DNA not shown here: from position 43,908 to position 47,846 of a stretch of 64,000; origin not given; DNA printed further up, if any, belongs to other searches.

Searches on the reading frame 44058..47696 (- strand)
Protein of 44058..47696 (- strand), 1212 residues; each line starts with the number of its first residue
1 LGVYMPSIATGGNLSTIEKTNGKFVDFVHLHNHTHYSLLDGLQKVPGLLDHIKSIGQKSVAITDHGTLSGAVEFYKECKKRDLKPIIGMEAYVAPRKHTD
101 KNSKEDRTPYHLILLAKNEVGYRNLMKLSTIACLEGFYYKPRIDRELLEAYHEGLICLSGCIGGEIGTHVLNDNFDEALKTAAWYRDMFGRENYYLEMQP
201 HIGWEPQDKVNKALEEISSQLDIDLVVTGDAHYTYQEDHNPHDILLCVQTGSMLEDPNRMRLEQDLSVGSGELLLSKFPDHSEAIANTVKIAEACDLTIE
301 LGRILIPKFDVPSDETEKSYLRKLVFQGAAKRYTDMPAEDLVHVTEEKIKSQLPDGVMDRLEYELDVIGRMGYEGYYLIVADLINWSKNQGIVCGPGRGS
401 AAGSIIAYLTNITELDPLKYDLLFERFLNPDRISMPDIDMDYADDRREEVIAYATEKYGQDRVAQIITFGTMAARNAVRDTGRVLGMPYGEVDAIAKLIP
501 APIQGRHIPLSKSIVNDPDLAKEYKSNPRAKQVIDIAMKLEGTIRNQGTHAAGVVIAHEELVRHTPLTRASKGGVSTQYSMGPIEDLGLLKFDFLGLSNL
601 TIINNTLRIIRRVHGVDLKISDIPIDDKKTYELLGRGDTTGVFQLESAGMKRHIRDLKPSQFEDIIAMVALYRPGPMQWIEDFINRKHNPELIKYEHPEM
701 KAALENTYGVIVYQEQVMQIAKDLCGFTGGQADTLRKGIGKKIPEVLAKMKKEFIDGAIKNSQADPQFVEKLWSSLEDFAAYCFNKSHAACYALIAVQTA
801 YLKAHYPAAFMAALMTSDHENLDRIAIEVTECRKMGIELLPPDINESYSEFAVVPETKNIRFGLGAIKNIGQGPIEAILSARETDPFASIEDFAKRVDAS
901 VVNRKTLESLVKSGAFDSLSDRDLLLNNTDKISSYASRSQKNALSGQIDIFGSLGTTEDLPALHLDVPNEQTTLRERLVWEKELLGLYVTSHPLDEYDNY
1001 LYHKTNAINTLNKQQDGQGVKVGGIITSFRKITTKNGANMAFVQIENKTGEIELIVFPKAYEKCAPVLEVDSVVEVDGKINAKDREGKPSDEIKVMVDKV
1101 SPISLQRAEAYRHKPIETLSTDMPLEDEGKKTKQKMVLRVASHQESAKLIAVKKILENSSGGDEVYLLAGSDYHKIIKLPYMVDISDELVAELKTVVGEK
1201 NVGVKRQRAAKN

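Call 76: search_protein_families(library=pfam, proteins=[window:44058-47696:-], max_evalue=0.00001)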
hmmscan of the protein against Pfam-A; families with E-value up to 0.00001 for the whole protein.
window:44058-47696:- (1212 aa): 5 families
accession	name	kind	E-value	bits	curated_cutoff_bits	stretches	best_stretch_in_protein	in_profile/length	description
PF07733.18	DNA_pol3_alpha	-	9.7e-99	330.6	23.9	1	320-596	2-260/260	Bacterial DNA polymerase III alpha NTPase domain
PF17657.6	DNA_pol3_finger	-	2.1e-63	213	22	1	599-761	1-165/166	Bacterial DNA polymerase III alpha subunit finger domain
PF02811.25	PHP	-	2.8e-56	190.8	26.4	1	29-201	1-164/164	PHP domain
PF14579.12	HHH_6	-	2.2e-28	98.8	25.6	1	836-921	1-86/90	Helix-hairpin-helix motif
PF01336.31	tRNA_anti-codon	-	5.1e-13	49.2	27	1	1020-1103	1-75/75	OB-fold nucleic acid binding domain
